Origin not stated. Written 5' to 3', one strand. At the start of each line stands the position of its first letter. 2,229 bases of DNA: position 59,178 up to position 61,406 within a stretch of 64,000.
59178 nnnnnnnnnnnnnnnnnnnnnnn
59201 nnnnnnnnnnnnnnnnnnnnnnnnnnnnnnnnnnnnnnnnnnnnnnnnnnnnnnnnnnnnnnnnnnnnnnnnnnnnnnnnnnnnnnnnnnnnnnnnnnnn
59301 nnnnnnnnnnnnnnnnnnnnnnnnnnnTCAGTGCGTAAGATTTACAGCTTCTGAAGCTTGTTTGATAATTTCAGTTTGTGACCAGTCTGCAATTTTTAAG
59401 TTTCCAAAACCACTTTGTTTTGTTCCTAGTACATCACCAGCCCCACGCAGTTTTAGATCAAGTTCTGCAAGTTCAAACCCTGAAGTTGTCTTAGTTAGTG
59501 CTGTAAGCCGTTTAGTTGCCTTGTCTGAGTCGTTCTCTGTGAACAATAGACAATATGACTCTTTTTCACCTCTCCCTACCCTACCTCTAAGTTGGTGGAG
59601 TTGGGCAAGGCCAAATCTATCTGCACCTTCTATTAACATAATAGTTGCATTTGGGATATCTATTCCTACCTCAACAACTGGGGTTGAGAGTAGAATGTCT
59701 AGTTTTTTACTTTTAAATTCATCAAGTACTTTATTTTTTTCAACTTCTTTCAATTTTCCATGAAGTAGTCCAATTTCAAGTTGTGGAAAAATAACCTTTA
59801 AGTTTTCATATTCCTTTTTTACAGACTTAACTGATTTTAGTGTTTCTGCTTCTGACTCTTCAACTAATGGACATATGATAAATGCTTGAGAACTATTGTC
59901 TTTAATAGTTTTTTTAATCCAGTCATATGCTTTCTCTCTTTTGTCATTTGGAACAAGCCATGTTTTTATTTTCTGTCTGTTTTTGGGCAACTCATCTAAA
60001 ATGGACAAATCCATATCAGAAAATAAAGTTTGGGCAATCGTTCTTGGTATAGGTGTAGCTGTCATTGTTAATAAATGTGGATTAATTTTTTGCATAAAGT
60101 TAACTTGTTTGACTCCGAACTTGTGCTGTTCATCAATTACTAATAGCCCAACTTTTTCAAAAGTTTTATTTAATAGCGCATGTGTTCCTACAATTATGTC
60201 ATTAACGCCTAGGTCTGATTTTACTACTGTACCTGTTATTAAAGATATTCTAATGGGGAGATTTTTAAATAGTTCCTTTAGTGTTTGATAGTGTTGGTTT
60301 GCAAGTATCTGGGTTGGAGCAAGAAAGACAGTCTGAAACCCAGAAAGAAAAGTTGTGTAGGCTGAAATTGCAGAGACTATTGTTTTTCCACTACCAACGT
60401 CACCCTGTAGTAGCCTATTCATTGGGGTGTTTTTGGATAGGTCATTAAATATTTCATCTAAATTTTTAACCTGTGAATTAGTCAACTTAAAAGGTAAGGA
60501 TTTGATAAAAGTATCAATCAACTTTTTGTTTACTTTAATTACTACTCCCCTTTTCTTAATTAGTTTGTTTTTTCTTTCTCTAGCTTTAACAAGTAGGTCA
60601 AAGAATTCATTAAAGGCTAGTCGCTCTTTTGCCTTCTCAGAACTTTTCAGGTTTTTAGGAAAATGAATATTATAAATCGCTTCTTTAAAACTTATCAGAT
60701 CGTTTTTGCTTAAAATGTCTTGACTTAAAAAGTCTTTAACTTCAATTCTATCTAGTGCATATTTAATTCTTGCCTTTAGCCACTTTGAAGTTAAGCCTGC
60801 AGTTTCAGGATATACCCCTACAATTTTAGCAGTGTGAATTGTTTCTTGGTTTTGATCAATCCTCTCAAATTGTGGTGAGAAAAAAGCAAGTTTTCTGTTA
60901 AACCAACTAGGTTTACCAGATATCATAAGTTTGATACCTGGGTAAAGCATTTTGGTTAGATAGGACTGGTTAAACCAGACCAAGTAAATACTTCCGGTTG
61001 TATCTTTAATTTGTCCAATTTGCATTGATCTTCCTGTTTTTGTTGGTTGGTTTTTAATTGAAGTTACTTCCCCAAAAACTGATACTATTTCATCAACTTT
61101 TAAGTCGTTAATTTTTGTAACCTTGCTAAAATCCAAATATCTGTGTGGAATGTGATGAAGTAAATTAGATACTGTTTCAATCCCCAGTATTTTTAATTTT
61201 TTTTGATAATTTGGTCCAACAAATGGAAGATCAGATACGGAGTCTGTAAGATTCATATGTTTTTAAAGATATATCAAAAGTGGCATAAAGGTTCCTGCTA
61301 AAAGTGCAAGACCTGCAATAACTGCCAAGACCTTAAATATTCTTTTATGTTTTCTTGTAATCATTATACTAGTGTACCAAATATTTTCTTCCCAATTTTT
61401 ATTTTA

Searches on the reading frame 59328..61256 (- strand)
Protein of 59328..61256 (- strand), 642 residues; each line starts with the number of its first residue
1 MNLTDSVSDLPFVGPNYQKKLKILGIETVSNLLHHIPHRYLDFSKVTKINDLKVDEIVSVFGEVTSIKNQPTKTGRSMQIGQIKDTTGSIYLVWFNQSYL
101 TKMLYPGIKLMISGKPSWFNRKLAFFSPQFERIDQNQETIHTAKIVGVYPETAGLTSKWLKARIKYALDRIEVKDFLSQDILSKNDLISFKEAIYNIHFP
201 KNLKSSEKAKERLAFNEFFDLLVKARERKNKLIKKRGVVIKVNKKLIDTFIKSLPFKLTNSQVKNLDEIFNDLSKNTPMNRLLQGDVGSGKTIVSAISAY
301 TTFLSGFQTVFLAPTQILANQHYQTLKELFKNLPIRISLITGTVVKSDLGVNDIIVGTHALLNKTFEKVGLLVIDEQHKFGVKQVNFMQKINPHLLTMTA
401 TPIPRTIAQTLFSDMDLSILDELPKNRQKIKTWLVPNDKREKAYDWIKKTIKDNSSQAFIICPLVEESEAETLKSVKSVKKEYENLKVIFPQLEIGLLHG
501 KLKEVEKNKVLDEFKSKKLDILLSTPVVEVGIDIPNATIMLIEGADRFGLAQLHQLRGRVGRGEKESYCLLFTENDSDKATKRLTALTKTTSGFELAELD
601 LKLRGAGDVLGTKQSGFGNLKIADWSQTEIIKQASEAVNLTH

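Call 25: search_protein_families(library=pfam, proteins=[window:59328-61256:-], max_evalue=0.00001)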
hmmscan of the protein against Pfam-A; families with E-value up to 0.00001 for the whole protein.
window:59328-61256:- (642 aa): 6 families
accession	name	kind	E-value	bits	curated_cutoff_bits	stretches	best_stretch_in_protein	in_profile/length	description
PF00270.35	DEAD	-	6.3e-22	78.5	26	1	279-408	15-165/167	DEAD/DEAH box helicase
PF17191.10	RecG_wedge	-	2.1e-20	73.4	23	1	13-166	8-157/162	RecG wedge domain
PF00271.37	Helicase_C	-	2.5e-17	63.6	23.5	1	446-562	5-108/110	Helicase conserved C-terminal domain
PF04851.21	ResIII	-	2.9e-14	53.7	22.5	1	256-402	2-162/164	Type III restriction enzyme, res subunit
PF19833.4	RecG_dom3_C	-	1.1e-08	35.5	26.8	1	590-630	1-42/87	ATP-dependent DNA helicase RecG, domain 3, C-terminal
PF01336.31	tRNA_anti-codon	-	4.1e-06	27.1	27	0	58-123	1-65/75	OB-fold nucleic acid binding domain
